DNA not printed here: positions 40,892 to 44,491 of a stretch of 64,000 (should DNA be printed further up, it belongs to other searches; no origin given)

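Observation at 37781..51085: Island-borne operon: acyl ligase + ACP + C-FkbH-T-C-A-T-R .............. + SDR + Alr + PPTase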

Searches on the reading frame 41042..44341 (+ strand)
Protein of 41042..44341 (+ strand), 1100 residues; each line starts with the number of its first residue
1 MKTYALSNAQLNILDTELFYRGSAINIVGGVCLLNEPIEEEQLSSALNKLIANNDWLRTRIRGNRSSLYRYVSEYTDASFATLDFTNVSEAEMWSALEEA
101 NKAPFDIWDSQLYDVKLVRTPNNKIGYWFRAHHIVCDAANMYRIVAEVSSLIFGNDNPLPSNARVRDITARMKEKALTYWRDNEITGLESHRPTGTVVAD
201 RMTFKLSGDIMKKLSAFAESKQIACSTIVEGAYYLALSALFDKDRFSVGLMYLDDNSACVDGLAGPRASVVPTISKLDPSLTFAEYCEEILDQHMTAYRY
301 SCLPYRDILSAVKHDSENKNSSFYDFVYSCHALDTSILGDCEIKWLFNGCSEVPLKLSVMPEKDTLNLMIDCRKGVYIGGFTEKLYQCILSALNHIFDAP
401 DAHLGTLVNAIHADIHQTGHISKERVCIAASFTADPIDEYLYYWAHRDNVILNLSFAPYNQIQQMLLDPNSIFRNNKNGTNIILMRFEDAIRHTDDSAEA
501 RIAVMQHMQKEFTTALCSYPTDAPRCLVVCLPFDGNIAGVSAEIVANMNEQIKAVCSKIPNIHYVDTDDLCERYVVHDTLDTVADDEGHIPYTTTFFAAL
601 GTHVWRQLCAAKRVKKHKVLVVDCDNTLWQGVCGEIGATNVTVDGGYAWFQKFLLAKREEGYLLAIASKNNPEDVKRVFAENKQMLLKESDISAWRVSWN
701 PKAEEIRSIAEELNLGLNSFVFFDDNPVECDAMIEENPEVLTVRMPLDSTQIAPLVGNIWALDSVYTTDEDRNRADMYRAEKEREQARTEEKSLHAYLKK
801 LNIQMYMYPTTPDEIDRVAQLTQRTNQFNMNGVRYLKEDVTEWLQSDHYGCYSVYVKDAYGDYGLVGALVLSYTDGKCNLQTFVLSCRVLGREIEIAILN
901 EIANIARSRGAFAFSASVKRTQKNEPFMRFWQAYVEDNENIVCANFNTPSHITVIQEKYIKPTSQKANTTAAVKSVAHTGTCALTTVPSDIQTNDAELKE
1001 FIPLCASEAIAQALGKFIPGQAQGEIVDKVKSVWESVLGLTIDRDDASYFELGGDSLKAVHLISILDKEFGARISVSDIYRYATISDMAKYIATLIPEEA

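Call 26: find_related_loci(query=A1, collection=genome_contigs, flank=10000)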
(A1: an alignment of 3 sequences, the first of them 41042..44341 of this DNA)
Query A1 (1100 aa) in genome_contigs; peptide patterns used: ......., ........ (x = any residue, [..] = any of these).
85 stretches matched a pattern; 28 encode a relative of the query (tblastn E <= 1e-3); 28 distinct loci.
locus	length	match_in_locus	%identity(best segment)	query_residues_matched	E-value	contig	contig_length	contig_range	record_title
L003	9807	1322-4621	95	1-1100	0e+0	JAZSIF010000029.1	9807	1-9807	MAG: Eubacteriales bacterium isolate T1900044573_TS20190039.MAGScoT_cleanbin_000009 SGB_455_k141_3691913, whole genome s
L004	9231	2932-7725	28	2-1095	1e-134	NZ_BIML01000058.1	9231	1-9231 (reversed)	Paenibacillus xylaniclasticus strain NBRC 106381 PXY01_CON04210, whole genome shotgun sequence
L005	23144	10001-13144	29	4-1092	9e-114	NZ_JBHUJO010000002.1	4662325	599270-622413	Pedobacter mendelii strain CCM 8685 contig_2, whole genome shotgun sequence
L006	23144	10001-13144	29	4-1092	1e-113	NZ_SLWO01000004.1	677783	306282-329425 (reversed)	Pedobacter psychrotolerans strain DSM 103236 Ga0310516_104, whole genome shotgun sequence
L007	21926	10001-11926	34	426-1093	2e-109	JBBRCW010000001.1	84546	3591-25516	MAG: Chitinophagales bacterium isolate Co_metawrap_2420 Cmw_2420_k141_25659872_length_84546_cov_12.8165, whole genome sh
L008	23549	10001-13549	27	29-1096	2e-113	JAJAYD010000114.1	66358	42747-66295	MAG: Chitinophagaceae bacterium isolate CAN_BIN01 c_000000064532, whole genome shotgun sequence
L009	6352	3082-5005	37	426-1092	5e-104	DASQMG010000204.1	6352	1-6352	MAG TPA_asm: Flavisolibacter sp. isolate SMAG_U10742 k141_780316, whole genome shotgun sequence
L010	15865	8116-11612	26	4-1098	4e-101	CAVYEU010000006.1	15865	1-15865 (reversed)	MAG: uncultured Eubacteriales bacterium isolate MFD01112.bin.1.4 genome assembly, contig: contig_105656, whole genome sh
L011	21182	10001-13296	28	4-1086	2e-100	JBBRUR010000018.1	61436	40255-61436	MAG: Chitinophagales bacterium isolate La3_maxbin2.426 La3_maxbin2.426_K_2066969_L_61436_cov_25.7318, whole genome shotg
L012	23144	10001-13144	27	34-1084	3e-93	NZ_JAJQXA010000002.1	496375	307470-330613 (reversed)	Flavobacterium soyae strain SCIV07 NODE_2_length_496375_cov_16.720088, whole genome shotgun sequence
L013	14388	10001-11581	32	425-932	8e-76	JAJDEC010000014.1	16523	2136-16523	MAG: Phycisphaerae bacterium isolate OFTM236 OFTM236_13, whole genome shotgun sequence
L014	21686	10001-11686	30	389-931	2e-71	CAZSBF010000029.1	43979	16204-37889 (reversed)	MAG TPA_asm: uncultured Planctomycetaceae bacterium isolate binchicken_co199_145 genome assembly, contig: NODE_879_lengt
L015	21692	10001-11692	29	389-933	3e-71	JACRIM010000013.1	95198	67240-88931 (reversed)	MAG: Planctomycetota bacterium isolate NC_groundwater_1803_Pr3_B-0.1um_60_64 SR-2_scaffold_141_858918, whole genome shot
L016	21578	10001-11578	29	425-931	6e-67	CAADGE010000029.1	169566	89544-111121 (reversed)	uncultured planctomycete isolate PLA6.fa.gz genome assembly, contig: k127_420651, whole genome shotgun sequence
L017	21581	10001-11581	29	425-932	1e-70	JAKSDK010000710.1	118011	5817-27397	MAG: Phycisphaerales bacterium isolate MAG.67 k141_2945581, whole genome shotgun sequence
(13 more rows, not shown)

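Call 69: find_related_loci(query=A1, collection=metagenome_contigs, flank=10000)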
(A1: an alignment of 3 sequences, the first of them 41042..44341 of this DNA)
Query A1 (1100 aa) in metagenome_contigs; peptide patterns used: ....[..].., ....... (x = any residue, [..] = any of these).
348 stretches matched a pattern; 49 encode a relative of the query (tblastn E <= 1e-3); 49 distinct loci.
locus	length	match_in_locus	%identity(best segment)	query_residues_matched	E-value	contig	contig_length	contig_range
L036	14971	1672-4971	50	1-1099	0e+0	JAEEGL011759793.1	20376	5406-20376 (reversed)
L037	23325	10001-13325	28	4-1095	3e-102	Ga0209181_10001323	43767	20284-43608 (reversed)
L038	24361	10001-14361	27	4-1086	9e-98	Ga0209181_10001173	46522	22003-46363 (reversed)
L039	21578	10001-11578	29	425-931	5e-67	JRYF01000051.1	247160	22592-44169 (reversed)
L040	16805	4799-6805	27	425-1095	3e-72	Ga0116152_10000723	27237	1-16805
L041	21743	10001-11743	30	423-975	9e-64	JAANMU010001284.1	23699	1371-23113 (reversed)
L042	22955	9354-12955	36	22-1099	2e-62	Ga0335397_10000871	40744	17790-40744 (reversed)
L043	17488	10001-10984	35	615-936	1e-58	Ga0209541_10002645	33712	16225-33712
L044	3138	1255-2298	34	608-949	2e-57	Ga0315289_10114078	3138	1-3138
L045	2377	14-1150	31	560-931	5e-55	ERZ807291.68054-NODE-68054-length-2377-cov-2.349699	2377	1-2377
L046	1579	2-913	34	665-957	4e-55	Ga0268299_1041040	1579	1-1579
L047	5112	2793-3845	32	609-954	4e-52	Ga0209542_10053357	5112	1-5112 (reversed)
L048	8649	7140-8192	32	609-954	5e-52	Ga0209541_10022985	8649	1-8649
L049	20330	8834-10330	25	445-926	3e-43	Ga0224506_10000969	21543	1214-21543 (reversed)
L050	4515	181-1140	35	609-930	6e-43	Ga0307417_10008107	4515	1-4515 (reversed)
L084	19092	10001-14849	22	4-1100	9e-9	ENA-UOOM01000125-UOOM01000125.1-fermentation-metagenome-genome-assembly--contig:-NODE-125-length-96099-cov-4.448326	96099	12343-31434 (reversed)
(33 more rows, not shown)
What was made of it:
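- Tried and rejected: The family is rare in that collection (call 69).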

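Call 72: search_dna_similar(query=window:41042-44341:+, collection=plasmids, mode=protein, max_evalue=1e-20, max_rows=15)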
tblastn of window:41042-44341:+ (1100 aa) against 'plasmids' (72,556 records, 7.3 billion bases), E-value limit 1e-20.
Records with a match: 133; places in all: 137; records where one place covers at least 80% of the query: 16.
Best place of each record, by identity: <60% 133.
By first word of the organism name: Sinorhizobium 40; Streptomyces 28; Ralstonia 15; Clostridium 13; Rhodococcus 5; Rhizobium 4; Burkholderia 2; Methylosinus 2; Paenibacillus 2; Streptantibioticus 2; and 20 more.
By predicted mobility (MOB-suite, as given by PLSDB): mobilizable 70; non-mobilizable 61; conjugative 2.
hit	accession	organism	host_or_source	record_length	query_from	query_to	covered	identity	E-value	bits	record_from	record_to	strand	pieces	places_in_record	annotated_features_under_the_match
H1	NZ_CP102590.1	Niallia taxi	-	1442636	38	1093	96%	28.6%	3e-115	402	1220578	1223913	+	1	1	none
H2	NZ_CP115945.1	Ralstonia syzygii R24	Syzygium aromaticum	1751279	2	1086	99%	27.2%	9e-106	374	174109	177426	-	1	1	none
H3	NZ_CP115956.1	Ralstonia pseudosolanacearum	Solanum tuberosum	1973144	2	1093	99%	27.0%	3e-104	369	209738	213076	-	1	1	none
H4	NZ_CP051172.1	Ralstonia pseudosolanacearum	Whole organism,potato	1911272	2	1093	99%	27.0%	1e-104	370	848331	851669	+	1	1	none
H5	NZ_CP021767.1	Ralstonia solanacearum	Solanum lycopersicum,Tomato with ...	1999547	2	1093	99%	27.0%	3e-106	375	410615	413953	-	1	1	none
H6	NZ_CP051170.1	Ralstonia pseudosolanacearum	Whole organism,potato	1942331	2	1093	99%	26.9%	3e-104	369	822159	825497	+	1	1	none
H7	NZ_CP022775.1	Ralstonia solanacearum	Solanum tuberosum,single cell,Potato ...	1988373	2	1086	99%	27.1%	4e-105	372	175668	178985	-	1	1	none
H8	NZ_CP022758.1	Ralstonia solanacearum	Solanum tuberosum,single cell,Potato ...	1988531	2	1086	99%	27.1%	4e-105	372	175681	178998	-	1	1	none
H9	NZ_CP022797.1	Ralstonia solanacearum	Solanum tuberosum,single cell,Potato ...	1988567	2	1086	99%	27.1%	4e-105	372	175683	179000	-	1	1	none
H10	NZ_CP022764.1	Ralstonia solanacearum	Solanum tuberosum,single cell,Potato ...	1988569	2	1086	99%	27.1%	4e-105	372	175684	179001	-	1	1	none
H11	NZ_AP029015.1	Ralstonia pseudosolanacearum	-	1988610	2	1086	99%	27.1%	4e-105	372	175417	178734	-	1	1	none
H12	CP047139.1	Ralstonia solanacearum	Potato,Single cell,tuber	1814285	2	1093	99%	26.7%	8e-105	371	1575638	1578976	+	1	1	HAD-IIIC family phosphatase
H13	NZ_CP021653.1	Ralstonia solanacearum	Solanum lycopersicum,Tomato with ...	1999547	2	1093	99%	26.7%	8e-105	371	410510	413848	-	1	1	none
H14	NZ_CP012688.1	Ralstonia solanacearum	Solanum commersonii,whole organism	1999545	2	1093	99%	26.7%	8e-105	371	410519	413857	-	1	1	none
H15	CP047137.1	Ralstonia solanacearum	Potato,Single cell,tuber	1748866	2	1093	99%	26.7%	1e-103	367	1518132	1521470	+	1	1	HAD-IIIC family phosphatase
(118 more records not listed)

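Call 73: search_dna_similar(query=window:41042-44341:+, collection=phages, mode=protein, max_evalue=1e-10, max_rows=10)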
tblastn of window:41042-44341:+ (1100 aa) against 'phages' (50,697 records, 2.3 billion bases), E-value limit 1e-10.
Records with a match: 2; places in all: 2; records where one place covers at least 80% of the query: 0.
Best place of each record, by identity: <60% 2.
By first word of the organism name: Bacteriophage 2.
By host as written in the record: - 2.
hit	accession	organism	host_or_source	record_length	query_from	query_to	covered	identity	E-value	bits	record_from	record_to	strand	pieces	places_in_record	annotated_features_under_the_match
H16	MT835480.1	Bacteriophage sp.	human fecal samples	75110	615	892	25%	28.8%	1e-21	108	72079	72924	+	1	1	record has no annotation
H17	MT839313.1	Bacteriophage sp.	human fecal samples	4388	670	892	20%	31.3%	2e-26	123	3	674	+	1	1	record has no annotation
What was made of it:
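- Tried and rejected: The phage collection gave only two partial HAD matches (call 73).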

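Call 74: get_annotated_region(hit=H12, flank=12000)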
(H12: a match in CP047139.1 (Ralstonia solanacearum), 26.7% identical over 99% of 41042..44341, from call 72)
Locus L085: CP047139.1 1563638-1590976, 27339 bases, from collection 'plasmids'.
description: Ralstonia solanacearum strain CFBP 8695 plasmid unnamed, complete sequence
organism: Ralstonia solanacearum (NCBI taxid 305)
taxonomy: Bacteria; Pseudomonadota; Betaproteobacteria; Burkholderiales; Burkholderiaceae; Ralstonia; Ralstonia solanacearum
host: -; source: Potato,Single cell,tuber; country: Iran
typing (MOB-suite, as given by PLSDB): mobilizable; relaxase MOBP
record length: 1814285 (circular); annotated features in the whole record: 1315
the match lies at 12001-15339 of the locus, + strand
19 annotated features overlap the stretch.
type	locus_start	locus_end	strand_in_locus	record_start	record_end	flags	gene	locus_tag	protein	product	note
CDS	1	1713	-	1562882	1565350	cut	-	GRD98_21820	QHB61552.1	hypothetical protein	-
CDS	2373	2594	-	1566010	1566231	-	-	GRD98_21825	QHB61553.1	hypothetical protein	-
CDS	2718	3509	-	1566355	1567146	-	-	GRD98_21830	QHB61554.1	phytanoyl-CoA dioxygenase family protein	-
CDS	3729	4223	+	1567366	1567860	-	-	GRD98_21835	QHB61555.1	acyl-CoA thioesterase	-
CDS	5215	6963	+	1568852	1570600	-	-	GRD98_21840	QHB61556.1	AMP-binding protein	-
CDS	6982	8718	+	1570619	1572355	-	-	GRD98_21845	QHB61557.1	acyl-CoA dehydrogenase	-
CDS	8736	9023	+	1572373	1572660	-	-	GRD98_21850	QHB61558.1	acyl carrier protein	-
CDS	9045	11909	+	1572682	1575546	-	-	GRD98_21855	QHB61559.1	hypothetical protein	-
CDS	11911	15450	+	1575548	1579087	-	-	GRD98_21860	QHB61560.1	HAD-IIIC family phosphatase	-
CDS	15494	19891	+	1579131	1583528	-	-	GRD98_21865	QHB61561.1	acyltransferase domain-containing protein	-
CDS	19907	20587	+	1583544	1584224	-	-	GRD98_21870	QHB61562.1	alpha/beta fold hydrolase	-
CDS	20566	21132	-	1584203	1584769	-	-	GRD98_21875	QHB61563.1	disulfide bond formation protein B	-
CDS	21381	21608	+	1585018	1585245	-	-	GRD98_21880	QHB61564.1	hypothetical protein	-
CDS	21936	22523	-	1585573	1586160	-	-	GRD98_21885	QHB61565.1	chorismate mutase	-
CDS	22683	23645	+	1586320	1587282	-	pip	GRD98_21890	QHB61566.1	prolyl aminopeptidase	-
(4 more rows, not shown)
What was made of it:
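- Closest known: Uncharacterised ligase-ACP-. Same: An AMP-binding protein, an ACP and a 1179-aa C-FkbH-T protein that covers 99% of the window's first 1100 residues at 27% identity (calls 72, 74).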

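Call 75: search_dna_similar(query=window:41042-44341:+, collection=plasmids, mode=protein, max_evalue=1e-20, max_rows=60, rows=spread)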
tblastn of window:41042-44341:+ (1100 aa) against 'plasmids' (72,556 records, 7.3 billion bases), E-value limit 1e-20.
Records with a match: 133; places in all: 137; records where one place covers at least 80% of the query: 16.
Best place of each record, by identity: <60% 133.
By first word of the organism name: Sinorhizobium 40; Streptomyces 28; Ralstonia 15; Clostridium 13; Rhodococcus 5; Rhizobium 4; Burkholderia 2; Methylosinus 2; Paenibacillus 2; Streptantibioticus 2; and 20 more.
By predicted mobility (MOB-suite, as given by PLSDB): mobilizable 70; non-mobilizable 61; conjugative 2.
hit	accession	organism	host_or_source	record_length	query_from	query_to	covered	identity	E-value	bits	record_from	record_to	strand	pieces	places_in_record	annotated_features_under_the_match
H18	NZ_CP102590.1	Niallia taxi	-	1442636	38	1093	96%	28.6%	3e-115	402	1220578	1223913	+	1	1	none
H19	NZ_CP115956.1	Ralstonia pseudosolanacearum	Solanum tuberosum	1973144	2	1093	99%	27.0%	3e-104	369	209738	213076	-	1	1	none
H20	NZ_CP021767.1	Ralstonia solanacearum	Solanum lycopersicum,Tomato with ...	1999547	2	1093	99%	27.0%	3e-106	375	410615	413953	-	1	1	none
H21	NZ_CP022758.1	Ralstonia solanacearum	Solanum tuberosum,single cell,Potato ...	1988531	2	1086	99%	27.1%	4e-105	372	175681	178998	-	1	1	none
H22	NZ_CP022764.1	Ralstonia solanacearum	Solanum tuberosum,single cell,Potato ...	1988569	2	1086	99%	27.1%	4e-105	372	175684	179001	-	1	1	none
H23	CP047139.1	Ralstonia solanacearum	Potato,Single cell,tuber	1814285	2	1093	99%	26.7%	8e-105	371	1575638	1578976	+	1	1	HAD-IIIC family phosphatase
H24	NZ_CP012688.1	Ralstonia solanacearum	Solanum commersonii,whole organism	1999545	2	1093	99%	26.7%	8e-105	371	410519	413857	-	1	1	none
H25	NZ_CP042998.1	Aquisphaera giovannonii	-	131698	426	1092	61%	32.4%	3e-89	324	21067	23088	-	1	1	HAD-IIIC family phosphatase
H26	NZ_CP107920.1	Streptomyces sp. NBC_00441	-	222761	425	1077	59%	28.3%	1e-65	251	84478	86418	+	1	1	HAD-IIIC family phosphatase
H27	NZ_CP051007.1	Streptomyces griseofuscus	-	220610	426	932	46%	35.8%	7e-77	286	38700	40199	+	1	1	HAD-IIIC family phosphatase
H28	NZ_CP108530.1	Streptomyces sp. NBC_01224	-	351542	417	892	43%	37.2%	4e-76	284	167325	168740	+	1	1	HAD-IIIC family phosphatase | acyl carrier protein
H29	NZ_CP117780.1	Burkholderia sp. FERM BP-3421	soil sample,soil sample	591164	459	930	43%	32.6%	1e-65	251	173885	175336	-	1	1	SDR family NAD(P)-dependent oxidoreductase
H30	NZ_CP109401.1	Streptomyces anulatus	-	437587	604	1090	44%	30.1%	7e-43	179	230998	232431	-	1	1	FkbM family methyltransferase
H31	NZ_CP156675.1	Pseudalkalibacillus hwajinpoensis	mixed culture,soil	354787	405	943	49%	26.3%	3e-41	174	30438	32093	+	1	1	HAD-IIIC family phosphatase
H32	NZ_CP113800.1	Rhodococcus pyridinivorans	sediment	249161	457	892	40%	30.7%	4e-46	189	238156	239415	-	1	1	none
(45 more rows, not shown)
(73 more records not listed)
